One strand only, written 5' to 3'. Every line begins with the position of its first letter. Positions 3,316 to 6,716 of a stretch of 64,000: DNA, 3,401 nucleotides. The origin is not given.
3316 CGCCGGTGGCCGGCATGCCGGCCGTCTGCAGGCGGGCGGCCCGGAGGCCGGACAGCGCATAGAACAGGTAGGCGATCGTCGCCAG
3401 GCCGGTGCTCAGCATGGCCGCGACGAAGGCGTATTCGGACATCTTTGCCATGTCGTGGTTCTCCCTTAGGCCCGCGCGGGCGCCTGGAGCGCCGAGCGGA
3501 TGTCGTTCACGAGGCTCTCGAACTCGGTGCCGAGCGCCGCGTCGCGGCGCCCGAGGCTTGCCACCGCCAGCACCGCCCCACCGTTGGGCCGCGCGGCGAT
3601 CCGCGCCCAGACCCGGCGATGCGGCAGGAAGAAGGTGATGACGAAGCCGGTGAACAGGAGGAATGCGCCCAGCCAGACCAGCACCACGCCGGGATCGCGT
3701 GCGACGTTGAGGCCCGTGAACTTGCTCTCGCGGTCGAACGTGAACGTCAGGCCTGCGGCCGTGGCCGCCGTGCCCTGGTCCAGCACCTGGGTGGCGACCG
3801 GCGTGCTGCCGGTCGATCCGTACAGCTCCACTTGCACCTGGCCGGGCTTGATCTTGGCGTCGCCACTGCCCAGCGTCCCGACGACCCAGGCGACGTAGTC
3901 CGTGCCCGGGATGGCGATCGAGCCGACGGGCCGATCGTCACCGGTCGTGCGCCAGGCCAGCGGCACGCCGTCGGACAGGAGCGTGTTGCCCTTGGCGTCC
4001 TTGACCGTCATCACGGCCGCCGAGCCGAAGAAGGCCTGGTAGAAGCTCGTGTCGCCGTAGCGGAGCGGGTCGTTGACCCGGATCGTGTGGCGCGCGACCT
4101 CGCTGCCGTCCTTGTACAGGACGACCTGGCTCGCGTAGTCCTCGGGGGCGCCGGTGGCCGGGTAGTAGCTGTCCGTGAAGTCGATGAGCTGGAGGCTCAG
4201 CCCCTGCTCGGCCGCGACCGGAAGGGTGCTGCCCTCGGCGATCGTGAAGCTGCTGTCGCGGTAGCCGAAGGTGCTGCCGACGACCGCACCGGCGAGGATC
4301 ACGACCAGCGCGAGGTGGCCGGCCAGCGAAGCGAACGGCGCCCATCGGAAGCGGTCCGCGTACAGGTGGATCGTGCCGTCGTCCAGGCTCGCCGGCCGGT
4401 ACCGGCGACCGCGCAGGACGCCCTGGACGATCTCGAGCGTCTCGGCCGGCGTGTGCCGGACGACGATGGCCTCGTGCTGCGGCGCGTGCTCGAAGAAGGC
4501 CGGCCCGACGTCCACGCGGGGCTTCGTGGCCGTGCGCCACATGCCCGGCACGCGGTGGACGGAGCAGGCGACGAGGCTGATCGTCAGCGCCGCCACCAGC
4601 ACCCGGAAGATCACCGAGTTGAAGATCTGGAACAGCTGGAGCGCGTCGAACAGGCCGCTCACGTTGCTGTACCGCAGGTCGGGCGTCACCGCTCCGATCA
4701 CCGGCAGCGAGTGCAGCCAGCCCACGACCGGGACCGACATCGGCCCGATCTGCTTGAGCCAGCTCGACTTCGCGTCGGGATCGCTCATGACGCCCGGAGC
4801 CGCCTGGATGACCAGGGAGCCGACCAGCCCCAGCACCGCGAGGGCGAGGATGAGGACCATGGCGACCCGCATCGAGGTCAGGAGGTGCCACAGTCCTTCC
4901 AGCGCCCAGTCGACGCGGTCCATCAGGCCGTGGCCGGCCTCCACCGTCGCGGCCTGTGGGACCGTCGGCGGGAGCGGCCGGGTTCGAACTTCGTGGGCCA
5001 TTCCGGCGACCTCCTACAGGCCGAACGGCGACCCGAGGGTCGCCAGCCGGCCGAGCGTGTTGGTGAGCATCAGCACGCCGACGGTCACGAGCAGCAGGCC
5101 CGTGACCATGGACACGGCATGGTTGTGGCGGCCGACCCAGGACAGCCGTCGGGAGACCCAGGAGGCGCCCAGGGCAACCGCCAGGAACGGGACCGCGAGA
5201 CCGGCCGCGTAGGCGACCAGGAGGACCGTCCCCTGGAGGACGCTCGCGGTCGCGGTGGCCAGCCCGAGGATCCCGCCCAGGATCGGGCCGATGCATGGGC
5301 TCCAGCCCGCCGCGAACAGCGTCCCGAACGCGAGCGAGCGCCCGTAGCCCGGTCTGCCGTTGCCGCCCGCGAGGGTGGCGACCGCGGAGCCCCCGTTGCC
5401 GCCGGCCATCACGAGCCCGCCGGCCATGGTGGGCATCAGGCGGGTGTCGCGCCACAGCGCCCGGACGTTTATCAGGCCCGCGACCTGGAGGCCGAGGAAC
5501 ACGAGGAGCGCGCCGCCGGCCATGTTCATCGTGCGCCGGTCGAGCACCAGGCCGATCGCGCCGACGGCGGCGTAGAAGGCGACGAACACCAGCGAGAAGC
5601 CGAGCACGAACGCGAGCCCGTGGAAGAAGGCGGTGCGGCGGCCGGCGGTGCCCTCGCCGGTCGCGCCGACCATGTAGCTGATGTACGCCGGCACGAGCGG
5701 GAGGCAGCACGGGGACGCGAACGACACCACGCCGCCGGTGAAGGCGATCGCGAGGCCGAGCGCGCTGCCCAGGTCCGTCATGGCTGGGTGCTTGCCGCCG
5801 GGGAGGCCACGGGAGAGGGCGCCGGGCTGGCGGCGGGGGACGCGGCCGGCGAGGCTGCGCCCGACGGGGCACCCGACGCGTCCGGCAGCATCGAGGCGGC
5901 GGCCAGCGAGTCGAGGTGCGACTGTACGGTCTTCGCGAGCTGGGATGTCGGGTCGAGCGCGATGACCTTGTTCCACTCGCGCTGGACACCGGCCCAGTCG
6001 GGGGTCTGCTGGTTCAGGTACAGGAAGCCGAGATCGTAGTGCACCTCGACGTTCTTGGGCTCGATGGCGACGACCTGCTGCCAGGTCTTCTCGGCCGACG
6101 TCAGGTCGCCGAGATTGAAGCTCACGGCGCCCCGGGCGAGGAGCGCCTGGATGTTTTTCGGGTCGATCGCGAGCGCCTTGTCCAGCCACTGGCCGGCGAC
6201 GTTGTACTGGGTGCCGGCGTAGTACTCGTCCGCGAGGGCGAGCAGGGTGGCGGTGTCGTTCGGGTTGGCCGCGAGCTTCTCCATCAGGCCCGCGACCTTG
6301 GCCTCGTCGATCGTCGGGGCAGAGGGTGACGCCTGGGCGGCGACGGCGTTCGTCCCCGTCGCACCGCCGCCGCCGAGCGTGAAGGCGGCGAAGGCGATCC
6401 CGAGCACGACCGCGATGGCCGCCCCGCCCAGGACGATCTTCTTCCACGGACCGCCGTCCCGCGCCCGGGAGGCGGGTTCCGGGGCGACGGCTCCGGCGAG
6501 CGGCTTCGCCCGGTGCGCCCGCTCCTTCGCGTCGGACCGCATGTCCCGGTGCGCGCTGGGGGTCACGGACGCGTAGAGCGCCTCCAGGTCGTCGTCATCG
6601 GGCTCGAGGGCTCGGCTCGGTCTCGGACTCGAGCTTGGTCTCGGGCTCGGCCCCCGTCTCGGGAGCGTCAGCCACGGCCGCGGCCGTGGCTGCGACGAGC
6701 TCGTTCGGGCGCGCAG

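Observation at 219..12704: Candidate extracellular electron-transfer/respiratory module: three multihaem cytochromes, orphan Rieske protein, NHL propeller and TPR anchors, with dedicated System II cytochrome c maturation genes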

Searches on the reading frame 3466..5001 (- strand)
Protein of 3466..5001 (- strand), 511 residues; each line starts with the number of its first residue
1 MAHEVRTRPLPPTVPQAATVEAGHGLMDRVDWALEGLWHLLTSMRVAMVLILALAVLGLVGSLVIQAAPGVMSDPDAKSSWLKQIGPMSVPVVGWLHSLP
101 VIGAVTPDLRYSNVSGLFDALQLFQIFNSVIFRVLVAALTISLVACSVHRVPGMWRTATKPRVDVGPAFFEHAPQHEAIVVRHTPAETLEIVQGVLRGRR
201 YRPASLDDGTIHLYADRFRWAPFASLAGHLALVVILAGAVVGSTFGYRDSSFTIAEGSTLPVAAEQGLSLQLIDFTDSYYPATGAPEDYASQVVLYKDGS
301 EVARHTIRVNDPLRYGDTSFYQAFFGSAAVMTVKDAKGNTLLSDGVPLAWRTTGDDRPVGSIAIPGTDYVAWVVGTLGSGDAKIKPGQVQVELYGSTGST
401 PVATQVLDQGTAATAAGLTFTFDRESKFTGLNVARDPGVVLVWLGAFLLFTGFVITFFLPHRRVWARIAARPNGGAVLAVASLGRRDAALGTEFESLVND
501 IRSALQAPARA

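Call 6: search_protein_families(library=pfam, proteins=[window:3466-5001:-], max_evalue=0.01)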
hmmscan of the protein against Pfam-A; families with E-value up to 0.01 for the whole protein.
window:3466-5001:- (511 aa): 1 family
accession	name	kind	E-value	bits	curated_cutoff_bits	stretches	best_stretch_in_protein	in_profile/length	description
PF05140.19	ResB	-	1.1e-71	242.6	24.6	2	44-328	1-268/486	ResB-like family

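Call 11: find_related_loci(query=window:3466-5001:-, collection=genome_contigs, flank=10000)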
Query window:3466-5001:- (511 aa) in genome_contigs; peptide patterns used: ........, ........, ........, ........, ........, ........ (x = any residue, [..] = any of these).
222 stretches matched a pattern; 53 encode a relative of the query (tblastn E <= 1e-3); 53 distinct loci.
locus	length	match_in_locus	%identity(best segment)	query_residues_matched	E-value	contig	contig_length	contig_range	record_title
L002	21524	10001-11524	70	1-510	0e+0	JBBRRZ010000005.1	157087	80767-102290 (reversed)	MAG: Candidatus Limnocylindrales bacterium isolate La2_maxbin2.415 La2_maxbin2.415_K_735737L157087_cov_40.3178, whole ge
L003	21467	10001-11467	70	1-511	0e+0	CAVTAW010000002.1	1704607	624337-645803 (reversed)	MAG: uncultured Chloroflexia bacterium isolate MFD02416.bin.2.65 genome assembly, contig: contig_50, whole genome shotgu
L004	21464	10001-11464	71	1-511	0e+0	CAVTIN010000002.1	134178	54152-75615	MAG: uncultured Chloroflexia bacterium isolate MFD05684.bin.3.180 genome assembly, contig: contig_13827, whole genome sh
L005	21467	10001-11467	70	1-511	0e+0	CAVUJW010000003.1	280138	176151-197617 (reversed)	MAG: uncultured Chloroflexia bacterium isolate MFD01721.bin.2.170 genome assembly, contig: contig_18545, whole genome sh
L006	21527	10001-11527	70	1-509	0e+0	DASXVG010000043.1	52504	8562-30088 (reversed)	MAG TPA_asm: Candidatus Limnocylindrales bacterium isolate SMAG_U4738 k141_144558, whole genome shotgun sequence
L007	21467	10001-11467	68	1-511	0e+0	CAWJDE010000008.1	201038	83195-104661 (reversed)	MAG: uncultured Chloroflexia bacterium isolate MFD04944.bin.1.58 genome assembly, contig: contig_39006, whole genome sho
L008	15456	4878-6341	67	1-511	0e+0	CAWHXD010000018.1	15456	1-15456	MAG: uncultured Chloroflexia bacterium isolate MFD02416.bin.2.153 genome assembly, contig: contig_87958, whole genome sh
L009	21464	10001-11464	67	1-511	0e+0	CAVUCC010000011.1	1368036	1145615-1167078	MAG: uncultured Chloroflexia bacterium isolate MFD02923.bin.2.55 genome assembly, contig: contig_6522, whole genome shot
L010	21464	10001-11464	69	1-511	0e+0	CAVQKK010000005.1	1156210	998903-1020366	MAG: uncultured Chloroflexia bacterium isolate MFD02416.bin.1.295 genome assembly, contig: contig_3631, whole genome sho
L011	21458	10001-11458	69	1-510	0e+0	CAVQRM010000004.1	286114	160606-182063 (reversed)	MAG: uncultured Chloroflexia bacterium isolate MFD09779.bin.2.225 genome assembly, contig: contig_31747, whole genome sh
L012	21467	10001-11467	67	1-511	0e+0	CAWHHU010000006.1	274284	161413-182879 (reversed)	MAG: uncultured Chloroflexia bacterium isolate MFD01721.bin.1.363 genome assembly, contig: contig_3497, whole genome sho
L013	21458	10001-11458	70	1-510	0e+0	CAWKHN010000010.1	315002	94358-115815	MAG: uncultured Chloroflexia bacterium isolate MFD02416.bin.1.50 genome assembly, contig: contig_1564, whole genome shot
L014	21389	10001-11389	67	27-511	0e+0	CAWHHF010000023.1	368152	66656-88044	MAG: uncultured Chloroflexia bacterium isolate MFD01872.bin.3.159 genome assembly, contig: contig_97139, whole genome sh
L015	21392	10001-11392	65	26-511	0e+0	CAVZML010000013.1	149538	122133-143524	MAG: uncultured Chloroflexia bacterium isolate MFD02199.bin.2.145 genome assembly, contig: contig_94547, whole genome sh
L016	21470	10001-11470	64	1-511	0e+0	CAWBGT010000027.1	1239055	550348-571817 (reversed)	MAG: uncultured Chloroflexia bacterium isolate MFD04716.bin.3.834 genome assembly, contig: contig_7112, whole genome sho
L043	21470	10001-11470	62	1-511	0e+0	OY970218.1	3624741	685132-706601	MAG: uncultured Chloroflexia bacterium isolate MFD04716.bin.1.117 genome assembly, chromosome: 1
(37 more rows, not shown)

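Call 26: search_solved_structures(query=L012:4385-5797:+, max_evalue=1)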
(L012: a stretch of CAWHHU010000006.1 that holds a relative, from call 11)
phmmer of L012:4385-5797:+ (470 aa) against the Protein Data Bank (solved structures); distinct sequences matched with E-value up to 1: 2.
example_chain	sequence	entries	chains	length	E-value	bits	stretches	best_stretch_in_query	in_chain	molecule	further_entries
2bq4_A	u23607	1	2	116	0.16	14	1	333-402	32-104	BASIC CYTOCHROME C3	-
6r2q_A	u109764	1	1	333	0.21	13.6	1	36-79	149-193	Cystathionine beta-synthase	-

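Call 37: search_protein_families(library=pfam, proteins=[L012:16608-18179:+, L012:15542-16627:+, L012:14857-15549:+, L043:7664-9211:+, L043:5076-7466:+, L043:3584-4906:+, L012:4385-5794:+, L012:6001-7710:+], max_evalue=0.01)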
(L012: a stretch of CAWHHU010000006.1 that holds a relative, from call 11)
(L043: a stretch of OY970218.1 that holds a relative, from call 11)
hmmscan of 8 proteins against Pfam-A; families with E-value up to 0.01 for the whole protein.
L012:16608-18179:+ (524 aa): 5 families
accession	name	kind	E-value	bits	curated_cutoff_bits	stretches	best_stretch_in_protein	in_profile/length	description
PF14537.11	Cytochrom_c3_2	-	1.4e-14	54.7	25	3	133-251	2-78/79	Cytochrome c3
PF14522.11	Cytochrome_C7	-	1.1e-13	51.2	24.8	1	327-395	6-67/67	Cytochrome c7 and related cytochrome c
PF09699.15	Paired_CXXCH_1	-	3.3e-10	39.9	20.6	1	219-254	9-39/41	Doubled CXXCH motif (Paired_CXXCH_1)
PF00684.25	DnaJ_CXXCXGXG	-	5.6e-05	23.8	32.7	0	290-347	1-54/65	DnaJ central domain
PF14346.11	DUF4398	-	0.0029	18.5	27.9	1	417-482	2-66/78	Domain of unknown function (DUF4398)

L012:15542-16627:+ (362 aa): 5 families
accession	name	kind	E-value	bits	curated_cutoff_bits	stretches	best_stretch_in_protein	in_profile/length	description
PF00033.24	Cytochrome_B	-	1.5e-52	178.7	27.2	1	46-222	14-189/189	Cytochrome b/b6/petB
PF13631.11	Cytochrom_B_N_2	-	8.6e-45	153.2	27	1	104-276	2-166/169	Cytochrome b(N-terminal)/b6/petB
PF00032.22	Cytochrom_B_C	-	6.8e-16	58.8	20.7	1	279-360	1-83/102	Cytochrome b(C-terminal)/b6/petD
PF01292.26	Ni_hydr_CYTB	-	0.00031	21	30.1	1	48-120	103-166/179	Prokaryotic cytochrome b561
PF14358.11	DUF4405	-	0.00088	20.2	26.7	1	51-114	5-63/66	Domain of unknown function (DUF4405)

L012:14857-15549:+ (231 aa): 2 families
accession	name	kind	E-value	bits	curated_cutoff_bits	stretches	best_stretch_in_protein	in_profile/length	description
PF00355.32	Rieske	-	5.6e-14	52.2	20.3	1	134-216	3-86/88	Rieske [2Fe-2S] domain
PF25471.1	TM_PetC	-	0.00063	19.9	37.1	1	92-132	8-47/48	Iron-sulfur subunit PetC transmembrane anchor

L043:7664-9211:+ (516 aa): 10 families
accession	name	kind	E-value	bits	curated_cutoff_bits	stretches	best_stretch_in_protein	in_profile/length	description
PF13414.12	TPR_11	-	3.2e-13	49.6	26.8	2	321-359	3-41/42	TPR repeat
PF13473.12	Cupredoxin_1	-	1e-09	38.8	27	1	433-514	28-104/104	Cupredoxin-like domain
PF13431.12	TPR_17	-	4.4e-08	33.2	24.4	0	335-363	2-30/34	Tetratricopeptide repeat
PF07719.23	TPR_2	-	5.2e-06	26.6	27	0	314-345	3-34/34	Tetratricopeptide repeat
PF14559.12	TPR_19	-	2.4e-05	25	25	0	271-318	18-67/68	Tetratricopeptide repeat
PF13428.12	TPR_14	-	3.1e-05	24.7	23.5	0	314-353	3-42/44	Tetratricopeptide repeat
PF00515.34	TPR_1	-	0.00097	19.3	27.8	0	315-345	4-34/34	Tetratricopeptide repeat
PF13371.12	TPR_9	-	0.0042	17.5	35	0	301-331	18-48/73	Tetratricopeptide repeat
PF13432.12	TPR_16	-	0.0053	17.6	32.7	0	316-358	1-43/65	Tetratricopeptide repeat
PF23914.1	TPR_CcmH_CycH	-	0.0069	16.7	42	0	294-344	103-153/158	Cytochrome c-type biogenesis protein H TPR domain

L043:5076-7466:+ (797 aa): 5 families
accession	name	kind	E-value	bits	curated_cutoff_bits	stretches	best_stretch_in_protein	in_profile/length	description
PF09699.15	Paired_CXXCH_1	-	5.2e-11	42.5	20.6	1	394-430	5-39/41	Doubled CXXCH motif (Paired_CXXCH_1)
PF04886.17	PT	-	6.9e-10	38.8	26.2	1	46-79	2-36/36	PT disordered repeat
PF14522.11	Cytochrome_C7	-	8.9e-09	35.5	24.8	1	395-433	13-54/67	Cytochrome c7 and related cytochrome c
PF22113.1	Mtrc-MtrF_II-IV_dom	-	2e-08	34.4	30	1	665-785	24-131/176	Outer membrane cytochrome MtrC/MtrF-like, domains II/IV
PF14537.11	Cytochrom_c3_2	-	0.004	18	25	0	397-492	8-68/79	Cytochrome c3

L043:3584-4906:+ (441 aa): 6 families
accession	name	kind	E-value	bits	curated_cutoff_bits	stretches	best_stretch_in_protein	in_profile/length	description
PF09699.15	Paired_CXXCH_1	-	8.5e-20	70.6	20.6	1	75-110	4-38/41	Doubled CXXCH motif (Paired_CXXCH_1)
PF14522.11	Cytochrome_C7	-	3.3e-09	36.9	24.8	1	334-421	13-67/67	Cytochrome c7 and related cytochrome c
PF22113.1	Mtrc-MtrF_II-IV_dom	-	7.2e-09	35.8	30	1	318-423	65-166/176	Outer membrane cytochrome MtrC/MtrF-like, domains II/IV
PF14537.11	Cytochrom_c3_2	-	2.7e-08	34.6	25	0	334-384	26-73/79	Cytochrome c3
PF13442.11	Cytochrome_CBB3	-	0.0035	18.1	27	0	102-115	12-25/68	Cytochrome C oxidase, cbb3-type, subunit III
PF02085.21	Cytochrom_CIII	-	0.0069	17.2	22.9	0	335-384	47-91/101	Class III cytochrome C family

L012:4385-5794:+ (470 aa): 3 families
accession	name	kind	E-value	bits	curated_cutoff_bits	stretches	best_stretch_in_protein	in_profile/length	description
PF09699.15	Paired_CXXCH_1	-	2.3e-18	66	20.6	2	43-77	6-40/41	Doubled CXXCH motif (Paired_CXXCH_1)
PF14537.11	Cytochrom_c3_2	-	5.7e-09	36.8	25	1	336-392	24-78/79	Cytochrome c3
PF14522.11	Cytochrome_C7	-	2.9e-07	30.7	24.8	1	43-79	13-54/67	Cytochrome c7 and related cytochrome c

L012:6001-7710:+ (570 aa): 3 families
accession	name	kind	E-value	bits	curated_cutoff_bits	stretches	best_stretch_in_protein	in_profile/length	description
PF09699.15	Paired_CXXCH_1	-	1.5e-05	25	20.6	1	411-459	6-38/41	Doubled CXXCH motif (Paired_CXXCH_1)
PF22113.1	Mtrc-MtrF_II-IV_dom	-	5.3e-05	23.3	30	1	411-554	6-129/176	Outer membrane cytochrome MtrC/MtrF-like, domains II/IV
PF14522.11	Cytochrome_C7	-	0.0061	16.8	24.8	0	411-511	13-66/67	Cytochrome c7 and related cytochrome c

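Call 41: search_protein_families(library=ncbifam, proteins=[L012:4385-5794:+, L012:16608-18179:+, L043:7664-9211:+], max_evalue=0.001)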
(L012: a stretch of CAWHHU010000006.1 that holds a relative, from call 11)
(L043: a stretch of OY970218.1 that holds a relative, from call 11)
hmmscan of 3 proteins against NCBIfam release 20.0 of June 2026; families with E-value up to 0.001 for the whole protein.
L012:4385-5794:+ (470 aa): 6 families
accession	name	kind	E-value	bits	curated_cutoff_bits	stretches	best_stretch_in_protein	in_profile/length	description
TIGR01905.1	paired_CXXCH_1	subfamily_domain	1.7e-15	56.7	25.2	1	44-76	7-39/41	doubled CXXCH domain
TIGR03508.1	decahem_SO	subfamily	1.4e-11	44.4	192.2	1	44-81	190-227/258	DmsE family decaheme c-type cytochrome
NF041028.1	decahem_GSU2203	exception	3.8e-09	36.2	325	1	42-80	124-162/317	GSU2203 family decaheme c-type cytochrome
TIGR03153.1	cytochr_NrfH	equivalog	1e-05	25.6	134.2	0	29-75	88-135/138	cytochrome c nitrite reductase small subunit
NF047727.1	4hemeCytCCctA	equivalog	9.6e-05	22.5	180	0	388-439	57-108/109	tetraheme c-type cytochrome CctA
TIGR03146.1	cyt_nit_nrfB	equivalog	0.00025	21.3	166.6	0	45-74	111-142/145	cytochrome c nitrite reductase pentaheme subunit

L012:16608-18179:+ (524 aa): 3 families
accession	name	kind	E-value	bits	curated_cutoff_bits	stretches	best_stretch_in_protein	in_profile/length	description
TIGR03508.1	decahem_SO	subfamily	5.2e-13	49.1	192.2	2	196-397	14-199/258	DmsE family decaheme c-type cytochrome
NF041028.1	decahem_GSU2203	exception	5.6e-09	35.6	325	0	304-399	97-186/317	GSU2203 family decaheme c-type cytochrome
TIGR03507.1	decahem_SO1788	subfamily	4.6e-05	22.1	209.3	1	336-459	245-367/672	OmcA/MtrC family decaheme c-type cytochrome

L043:7664-9211:+ (516 aa): 3 families
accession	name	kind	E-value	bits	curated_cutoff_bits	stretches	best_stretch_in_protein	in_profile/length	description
NF040959.1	MamA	equivalog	6.6e-06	25.7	200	1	270-363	63-156/204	magnetosome protein MamA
TIGR02917.1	PEP_TPR_lipo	equivalog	9.5e-06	23.7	312.2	1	272-362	153-243/899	XrtA/PEP-CTERM system TPR-repeat protein PrsT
TIGR02657.1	amicyanin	equivalog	0.0003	21.1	110.2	1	436-514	7-82/83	amicyanin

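Call 49: list_cluster_members(proteins=[P0001, window:3466-5001:-, window:12180-12704:-])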
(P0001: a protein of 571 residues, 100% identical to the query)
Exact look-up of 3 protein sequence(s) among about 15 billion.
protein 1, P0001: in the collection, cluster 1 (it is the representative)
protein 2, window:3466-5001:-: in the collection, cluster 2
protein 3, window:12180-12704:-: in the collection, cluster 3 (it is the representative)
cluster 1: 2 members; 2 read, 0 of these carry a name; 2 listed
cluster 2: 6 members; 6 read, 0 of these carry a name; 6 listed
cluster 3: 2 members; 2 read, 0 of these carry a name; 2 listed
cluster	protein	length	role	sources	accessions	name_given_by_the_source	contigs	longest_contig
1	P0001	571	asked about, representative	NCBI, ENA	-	-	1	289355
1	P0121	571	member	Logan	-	-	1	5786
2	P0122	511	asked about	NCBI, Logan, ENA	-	-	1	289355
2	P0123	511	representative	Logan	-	-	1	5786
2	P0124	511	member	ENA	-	-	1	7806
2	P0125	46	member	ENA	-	-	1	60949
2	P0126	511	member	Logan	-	-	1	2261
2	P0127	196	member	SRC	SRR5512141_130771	-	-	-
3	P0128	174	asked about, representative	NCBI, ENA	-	-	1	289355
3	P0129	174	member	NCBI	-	-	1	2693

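Call 50: find_encoding_contigs(protein=window:3466-5001:-, flank=10000, max_places=4)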
Protein window:3466-5001:- (511 aa): 1 contig read that carries it; 1 place shown.
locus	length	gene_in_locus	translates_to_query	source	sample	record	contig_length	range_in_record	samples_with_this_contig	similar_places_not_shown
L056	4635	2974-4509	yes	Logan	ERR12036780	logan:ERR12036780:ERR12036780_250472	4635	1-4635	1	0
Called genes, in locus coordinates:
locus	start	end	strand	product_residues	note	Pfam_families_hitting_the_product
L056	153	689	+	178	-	PF22113:Mtrc-MtrF_II-IV_dom (faint), PF09699:Paired_CXXCH_1 (weak)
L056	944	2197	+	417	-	-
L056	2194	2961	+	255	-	PF02683:DsbD_TM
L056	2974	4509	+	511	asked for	PF05140:ResB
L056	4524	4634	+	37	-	?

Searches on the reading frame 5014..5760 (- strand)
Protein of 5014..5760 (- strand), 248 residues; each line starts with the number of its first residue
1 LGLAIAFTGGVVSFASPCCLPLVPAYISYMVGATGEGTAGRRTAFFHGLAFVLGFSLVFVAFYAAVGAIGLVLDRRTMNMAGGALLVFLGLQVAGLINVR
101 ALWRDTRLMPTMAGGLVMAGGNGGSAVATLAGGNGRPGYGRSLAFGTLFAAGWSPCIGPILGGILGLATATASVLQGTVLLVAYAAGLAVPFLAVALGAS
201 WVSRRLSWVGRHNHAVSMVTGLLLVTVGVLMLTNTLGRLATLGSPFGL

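Call 6: search_protein_families(library=pfam, proteins=[window:5014-5760:-], max_evalue=0.01)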
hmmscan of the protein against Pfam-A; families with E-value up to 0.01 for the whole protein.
window:5014-5760:- (248 aa): 1 family
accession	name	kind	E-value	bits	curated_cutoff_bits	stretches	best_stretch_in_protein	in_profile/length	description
PF02683.22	DsbD_TM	-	7.7e-12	45.4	27.1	1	4-234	6-217/219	Cytochrome C biogenesis protein transmembrane domain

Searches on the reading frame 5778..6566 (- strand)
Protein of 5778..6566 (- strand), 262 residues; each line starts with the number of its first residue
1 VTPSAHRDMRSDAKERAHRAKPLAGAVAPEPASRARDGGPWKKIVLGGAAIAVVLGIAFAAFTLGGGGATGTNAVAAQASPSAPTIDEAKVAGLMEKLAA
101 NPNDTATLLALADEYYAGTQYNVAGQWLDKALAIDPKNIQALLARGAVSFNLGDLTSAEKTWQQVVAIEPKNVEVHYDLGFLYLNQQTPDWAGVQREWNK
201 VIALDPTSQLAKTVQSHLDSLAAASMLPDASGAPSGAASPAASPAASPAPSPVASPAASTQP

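Call 6: search_protein_families(library=pfam, proteins=[window:5778-6566:-], max_evalue=0.01)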
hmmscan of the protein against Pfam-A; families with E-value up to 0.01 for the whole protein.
window:5778-6566:- (262 aa): 12 families
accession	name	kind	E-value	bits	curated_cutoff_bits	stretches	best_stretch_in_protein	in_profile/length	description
PF13414.12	TPR_11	-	5.3e-15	55.3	26.8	2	151-186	6-41/42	TPR repeat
PF13431.12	TPR_17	-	2.9e-12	46.3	24.4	2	162-190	2-30/34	Tetratricopeptide repeat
PF07719.23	TPR_2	-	1.8e-10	40.6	27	0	140-172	2-34/34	Tetratricopeptide repeat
PF14559.12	TPR_19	-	1.9e-08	34.9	25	0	153-187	5-39/68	Tetratricopeptide repeat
PF13428.12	TPR_14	-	6.9e-06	26.7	23.5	0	140-180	2-42/44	Tetratricopeptide repeat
PF00515.34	TPR_1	-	8e-06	25.9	27.8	0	140-172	2-34/34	Tetratricopeptide repeat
PF23914.1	TPR_CcmH_CycH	-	8.9e-06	26.1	42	1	104-172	83-154/158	Cytochrome c-type biogenesis protein H TPR domain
PF14561.12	TPR_20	-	1.5e-05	25.6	25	1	88-133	5-50/90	Tetratricopeptide repeat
PF13181.12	TPR_8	-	6.4e-05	23.3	25.7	0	108-138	4-34/34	Tetratricopeptide repeat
PF13432.12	TPR_16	-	0.00067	20.5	32.7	0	150-189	8-47/65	Tetratricopeptide repeat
PF12895.13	ANAPC3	-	0.00085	20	27.2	1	94-161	11-78/82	Anaphase-promoting complex, cyclosome, subunit 3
PF14853.12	Fis1_TPR_C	-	0.0021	18.7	25.3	0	116-142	12-38/53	Fis1 C-terminal tetratricopeptide repeat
